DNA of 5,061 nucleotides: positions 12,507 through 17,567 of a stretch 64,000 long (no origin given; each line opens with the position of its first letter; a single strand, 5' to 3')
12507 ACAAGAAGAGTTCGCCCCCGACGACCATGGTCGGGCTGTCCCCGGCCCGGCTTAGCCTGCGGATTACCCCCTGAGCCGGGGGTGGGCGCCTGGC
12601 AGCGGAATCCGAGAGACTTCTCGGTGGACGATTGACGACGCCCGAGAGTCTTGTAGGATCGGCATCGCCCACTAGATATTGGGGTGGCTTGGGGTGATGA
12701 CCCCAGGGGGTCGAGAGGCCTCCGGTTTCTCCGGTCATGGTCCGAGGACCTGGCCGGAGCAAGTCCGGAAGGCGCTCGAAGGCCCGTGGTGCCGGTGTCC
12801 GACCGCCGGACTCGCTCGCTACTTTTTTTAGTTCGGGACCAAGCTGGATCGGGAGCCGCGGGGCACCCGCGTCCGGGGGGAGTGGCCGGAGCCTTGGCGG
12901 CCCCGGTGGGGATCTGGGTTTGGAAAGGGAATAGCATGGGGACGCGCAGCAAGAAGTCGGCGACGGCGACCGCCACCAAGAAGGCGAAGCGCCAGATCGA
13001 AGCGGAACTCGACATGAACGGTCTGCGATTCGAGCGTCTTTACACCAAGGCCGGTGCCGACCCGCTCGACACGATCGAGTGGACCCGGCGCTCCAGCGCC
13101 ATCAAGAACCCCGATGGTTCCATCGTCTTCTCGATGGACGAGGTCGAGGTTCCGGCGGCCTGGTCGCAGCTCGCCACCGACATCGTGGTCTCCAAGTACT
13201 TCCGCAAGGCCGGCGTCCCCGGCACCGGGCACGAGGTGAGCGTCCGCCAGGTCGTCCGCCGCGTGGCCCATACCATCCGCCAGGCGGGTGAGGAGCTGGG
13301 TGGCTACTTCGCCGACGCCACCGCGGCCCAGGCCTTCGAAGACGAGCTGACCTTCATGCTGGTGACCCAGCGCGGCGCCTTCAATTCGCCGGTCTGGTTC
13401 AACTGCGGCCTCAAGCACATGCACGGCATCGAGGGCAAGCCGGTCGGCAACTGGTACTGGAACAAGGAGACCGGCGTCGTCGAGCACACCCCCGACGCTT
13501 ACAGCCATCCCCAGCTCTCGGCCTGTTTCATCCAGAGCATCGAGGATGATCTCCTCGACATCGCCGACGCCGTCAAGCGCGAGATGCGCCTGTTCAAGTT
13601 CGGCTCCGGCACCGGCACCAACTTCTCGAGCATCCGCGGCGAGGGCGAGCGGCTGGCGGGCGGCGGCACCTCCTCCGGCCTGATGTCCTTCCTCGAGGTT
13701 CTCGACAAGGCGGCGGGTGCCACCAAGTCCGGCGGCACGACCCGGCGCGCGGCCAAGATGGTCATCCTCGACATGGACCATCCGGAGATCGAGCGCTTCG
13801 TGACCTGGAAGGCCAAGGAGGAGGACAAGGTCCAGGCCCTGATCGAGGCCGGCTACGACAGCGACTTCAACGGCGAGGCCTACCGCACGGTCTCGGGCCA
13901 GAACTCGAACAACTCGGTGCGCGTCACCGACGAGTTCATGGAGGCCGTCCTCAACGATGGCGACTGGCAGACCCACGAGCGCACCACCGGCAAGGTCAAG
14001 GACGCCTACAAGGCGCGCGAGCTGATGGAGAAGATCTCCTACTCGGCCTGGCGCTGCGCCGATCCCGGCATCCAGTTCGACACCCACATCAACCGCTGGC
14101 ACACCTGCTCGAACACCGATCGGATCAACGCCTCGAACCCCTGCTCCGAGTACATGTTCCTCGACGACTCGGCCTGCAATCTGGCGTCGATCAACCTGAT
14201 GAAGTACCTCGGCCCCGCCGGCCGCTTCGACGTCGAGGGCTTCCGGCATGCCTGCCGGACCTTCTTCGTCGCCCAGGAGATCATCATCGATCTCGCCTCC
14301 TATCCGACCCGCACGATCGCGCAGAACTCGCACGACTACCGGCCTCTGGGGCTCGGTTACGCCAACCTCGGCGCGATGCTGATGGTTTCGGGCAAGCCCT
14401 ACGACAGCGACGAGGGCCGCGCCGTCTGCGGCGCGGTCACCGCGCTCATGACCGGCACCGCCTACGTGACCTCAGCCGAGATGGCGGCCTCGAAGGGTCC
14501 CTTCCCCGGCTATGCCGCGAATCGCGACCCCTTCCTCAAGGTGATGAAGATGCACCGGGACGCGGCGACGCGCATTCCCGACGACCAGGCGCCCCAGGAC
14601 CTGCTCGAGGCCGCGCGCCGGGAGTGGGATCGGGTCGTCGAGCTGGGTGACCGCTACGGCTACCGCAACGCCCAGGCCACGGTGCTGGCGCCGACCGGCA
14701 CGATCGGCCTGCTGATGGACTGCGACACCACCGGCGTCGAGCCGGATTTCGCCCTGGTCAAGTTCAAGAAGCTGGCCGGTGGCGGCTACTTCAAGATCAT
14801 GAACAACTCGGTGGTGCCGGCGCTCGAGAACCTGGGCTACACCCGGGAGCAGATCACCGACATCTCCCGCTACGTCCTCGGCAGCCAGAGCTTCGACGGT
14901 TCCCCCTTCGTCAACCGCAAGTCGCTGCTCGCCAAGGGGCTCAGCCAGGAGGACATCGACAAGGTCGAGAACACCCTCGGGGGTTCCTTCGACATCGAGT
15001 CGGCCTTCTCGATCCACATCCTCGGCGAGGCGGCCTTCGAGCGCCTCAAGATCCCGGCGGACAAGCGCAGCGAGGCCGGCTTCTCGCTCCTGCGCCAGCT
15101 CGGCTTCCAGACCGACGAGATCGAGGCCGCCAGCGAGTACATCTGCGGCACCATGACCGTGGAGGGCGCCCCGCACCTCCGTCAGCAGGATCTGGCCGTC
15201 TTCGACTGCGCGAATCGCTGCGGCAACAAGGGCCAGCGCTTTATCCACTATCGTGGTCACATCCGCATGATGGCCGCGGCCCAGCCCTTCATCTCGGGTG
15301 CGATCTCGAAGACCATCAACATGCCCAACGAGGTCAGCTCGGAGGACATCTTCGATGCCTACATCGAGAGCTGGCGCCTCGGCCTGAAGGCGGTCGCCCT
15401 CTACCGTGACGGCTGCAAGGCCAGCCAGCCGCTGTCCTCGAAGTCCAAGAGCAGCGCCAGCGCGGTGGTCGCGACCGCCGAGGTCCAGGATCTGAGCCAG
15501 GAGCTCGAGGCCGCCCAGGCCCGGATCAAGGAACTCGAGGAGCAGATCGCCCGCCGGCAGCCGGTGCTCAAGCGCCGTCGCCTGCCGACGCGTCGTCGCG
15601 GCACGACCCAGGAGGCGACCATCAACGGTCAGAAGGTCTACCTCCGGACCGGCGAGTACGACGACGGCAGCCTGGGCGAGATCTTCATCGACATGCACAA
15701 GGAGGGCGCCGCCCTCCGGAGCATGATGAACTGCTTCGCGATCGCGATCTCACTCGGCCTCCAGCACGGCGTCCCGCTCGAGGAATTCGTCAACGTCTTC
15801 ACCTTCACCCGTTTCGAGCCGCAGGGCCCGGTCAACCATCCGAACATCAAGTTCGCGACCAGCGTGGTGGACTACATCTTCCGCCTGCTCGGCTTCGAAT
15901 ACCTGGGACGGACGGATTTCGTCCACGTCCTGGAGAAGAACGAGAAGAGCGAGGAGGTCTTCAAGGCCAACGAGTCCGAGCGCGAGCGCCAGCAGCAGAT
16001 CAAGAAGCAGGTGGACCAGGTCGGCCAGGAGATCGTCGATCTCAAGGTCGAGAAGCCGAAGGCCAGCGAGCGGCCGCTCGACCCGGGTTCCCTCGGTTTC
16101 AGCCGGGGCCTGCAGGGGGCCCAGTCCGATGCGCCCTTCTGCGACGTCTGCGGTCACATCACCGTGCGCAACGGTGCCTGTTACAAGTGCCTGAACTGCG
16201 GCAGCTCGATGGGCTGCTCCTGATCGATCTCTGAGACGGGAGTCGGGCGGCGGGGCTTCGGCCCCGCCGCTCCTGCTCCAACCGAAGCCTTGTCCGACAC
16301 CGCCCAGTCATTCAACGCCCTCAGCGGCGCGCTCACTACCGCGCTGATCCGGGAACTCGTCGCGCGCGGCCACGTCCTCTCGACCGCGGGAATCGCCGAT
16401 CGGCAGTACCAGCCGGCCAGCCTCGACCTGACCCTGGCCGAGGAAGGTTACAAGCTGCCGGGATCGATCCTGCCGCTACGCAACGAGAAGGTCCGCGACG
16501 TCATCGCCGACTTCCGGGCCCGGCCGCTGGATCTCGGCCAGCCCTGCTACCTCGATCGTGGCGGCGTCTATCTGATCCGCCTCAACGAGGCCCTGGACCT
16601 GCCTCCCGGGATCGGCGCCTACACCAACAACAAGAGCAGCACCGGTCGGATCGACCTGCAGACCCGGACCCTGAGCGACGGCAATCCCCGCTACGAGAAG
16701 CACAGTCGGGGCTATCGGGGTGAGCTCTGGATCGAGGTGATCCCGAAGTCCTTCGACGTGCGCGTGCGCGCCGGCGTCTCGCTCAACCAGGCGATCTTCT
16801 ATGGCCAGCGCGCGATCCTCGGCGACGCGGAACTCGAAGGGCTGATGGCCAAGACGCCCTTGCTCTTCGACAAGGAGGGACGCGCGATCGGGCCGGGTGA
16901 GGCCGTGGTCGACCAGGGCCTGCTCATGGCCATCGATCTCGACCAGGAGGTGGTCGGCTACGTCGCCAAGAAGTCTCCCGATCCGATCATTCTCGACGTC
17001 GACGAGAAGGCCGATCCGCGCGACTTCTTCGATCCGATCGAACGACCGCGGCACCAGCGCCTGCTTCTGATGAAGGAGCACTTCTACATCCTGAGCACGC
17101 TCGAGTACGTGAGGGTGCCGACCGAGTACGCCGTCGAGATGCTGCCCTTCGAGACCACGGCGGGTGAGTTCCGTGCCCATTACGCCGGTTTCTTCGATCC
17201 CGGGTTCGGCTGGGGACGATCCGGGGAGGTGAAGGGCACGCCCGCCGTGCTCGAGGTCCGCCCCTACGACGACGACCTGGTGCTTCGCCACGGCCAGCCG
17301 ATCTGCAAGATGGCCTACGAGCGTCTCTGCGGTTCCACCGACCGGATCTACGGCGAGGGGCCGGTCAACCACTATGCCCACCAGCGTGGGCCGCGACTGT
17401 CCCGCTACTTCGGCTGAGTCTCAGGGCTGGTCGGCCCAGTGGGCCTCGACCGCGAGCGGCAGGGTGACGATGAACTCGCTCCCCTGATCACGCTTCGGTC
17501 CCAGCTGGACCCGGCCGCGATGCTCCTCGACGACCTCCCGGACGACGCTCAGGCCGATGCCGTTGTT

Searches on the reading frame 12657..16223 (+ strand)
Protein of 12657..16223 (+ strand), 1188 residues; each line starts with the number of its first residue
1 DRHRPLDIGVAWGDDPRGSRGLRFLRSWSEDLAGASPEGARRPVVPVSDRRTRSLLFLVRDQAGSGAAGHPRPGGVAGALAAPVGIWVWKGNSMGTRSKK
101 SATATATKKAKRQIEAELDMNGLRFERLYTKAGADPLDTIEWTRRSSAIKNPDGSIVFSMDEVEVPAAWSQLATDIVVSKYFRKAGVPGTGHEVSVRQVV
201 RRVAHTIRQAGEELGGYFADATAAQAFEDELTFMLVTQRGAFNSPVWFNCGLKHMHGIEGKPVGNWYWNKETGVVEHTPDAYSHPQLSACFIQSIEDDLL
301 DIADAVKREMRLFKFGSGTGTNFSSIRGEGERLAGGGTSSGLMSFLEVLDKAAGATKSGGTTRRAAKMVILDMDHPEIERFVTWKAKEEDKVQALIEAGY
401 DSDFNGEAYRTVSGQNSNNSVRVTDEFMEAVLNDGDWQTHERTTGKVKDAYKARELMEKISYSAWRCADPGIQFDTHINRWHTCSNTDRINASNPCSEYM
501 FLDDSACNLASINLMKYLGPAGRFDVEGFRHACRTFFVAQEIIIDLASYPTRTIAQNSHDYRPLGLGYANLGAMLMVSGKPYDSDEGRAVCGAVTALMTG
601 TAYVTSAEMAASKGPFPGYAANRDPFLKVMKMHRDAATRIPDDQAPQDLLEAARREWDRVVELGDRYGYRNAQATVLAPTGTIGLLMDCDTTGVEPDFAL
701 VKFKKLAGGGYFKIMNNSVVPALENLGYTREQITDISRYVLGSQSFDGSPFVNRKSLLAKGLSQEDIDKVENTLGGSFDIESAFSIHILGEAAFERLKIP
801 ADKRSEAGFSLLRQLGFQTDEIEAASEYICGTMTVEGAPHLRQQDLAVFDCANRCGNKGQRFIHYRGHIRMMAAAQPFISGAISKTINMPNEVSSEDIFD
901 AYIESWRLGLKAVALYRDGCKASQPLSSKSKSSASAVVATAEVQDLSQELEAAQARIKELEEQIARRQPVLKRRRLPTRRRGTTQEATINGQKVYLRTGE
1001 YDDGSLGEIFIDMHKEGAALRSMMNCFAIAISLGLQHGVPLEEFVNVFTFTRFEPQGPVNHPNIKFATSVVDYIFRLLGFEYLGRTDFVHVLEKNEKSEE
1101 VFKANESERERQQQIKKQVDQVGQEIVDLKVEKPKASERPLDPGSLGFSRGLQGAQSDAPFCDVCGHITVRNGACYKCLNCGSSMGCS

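Call 91: search_protein_families(library=pfam, proteins=[window:12657-16223:+], max_evalue=0.0001)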
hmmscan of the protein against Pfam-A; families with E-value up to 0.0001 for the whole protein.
window:12657-16223:+ (1188 aa): 3 families
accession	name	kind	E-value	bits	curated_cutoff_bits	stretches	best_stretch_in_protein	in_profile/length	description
PF02867.20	Ribonuc_red_lgC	-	6.2e-136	454.5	23.9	2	288-737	1-444/523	Ribonucleotide reductase, barrel domain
PF08471.15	Ribonuc_red_2_N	-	1.3e-26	93.3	27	1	153-238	1-103/103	Class II vitamin B12-dependent ribonucleotide reductase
PF12637.14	TSCPD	-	5.5e-10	39.9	22.8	1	988-1078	8-84/88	TSCPD domain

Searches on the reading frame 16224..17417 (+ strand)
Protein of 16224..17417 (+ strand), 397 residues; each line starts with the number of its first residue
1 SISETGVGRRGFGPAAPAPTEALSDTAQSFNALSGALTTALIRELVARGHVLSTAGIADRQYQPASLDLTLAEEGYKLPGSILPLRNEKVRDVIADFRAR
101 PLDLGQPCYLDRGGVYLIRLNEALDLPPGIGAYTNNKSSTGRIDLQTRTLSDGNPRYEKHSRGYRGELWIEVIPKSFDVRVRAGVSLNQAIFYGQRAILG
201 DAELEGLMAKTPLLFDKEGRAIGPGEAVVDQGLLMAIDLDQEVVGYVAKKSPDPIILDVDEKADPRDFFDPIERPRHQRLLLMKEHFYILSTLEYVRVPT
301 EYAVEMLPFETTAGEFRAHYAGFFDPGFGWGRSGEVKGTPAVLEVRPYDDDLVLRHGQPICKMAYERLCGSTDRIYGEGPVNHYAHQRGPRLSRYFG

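Call 91: search_protein_families(library=pfam, proteins=[window:16224-17417:+], max_evalue=0.0001)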
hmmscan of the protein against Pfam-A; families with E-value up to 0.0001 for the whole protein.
window:16224-17417:+ (397 aa): 3 families
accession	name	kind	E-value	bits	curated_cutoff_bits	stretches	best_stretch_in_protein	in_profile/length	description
PF22569.1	DCD_C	-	5.1e-49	166.7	22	1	203-396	4-192/192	2'-deoxycytidine 5'-triphosphate deaminase (DCD), C-terminal domain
PF22769.1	DCD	-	5.7e-47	160.1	27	2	37-193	2-151/153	dCTP deaminase-like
PF06559.16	DCD_N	-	1.1e-44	152.7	21.4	1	35-192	3-160/164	2'-deoxycytidine 5'-triphosphate deaminase (DCD) N-terminal domain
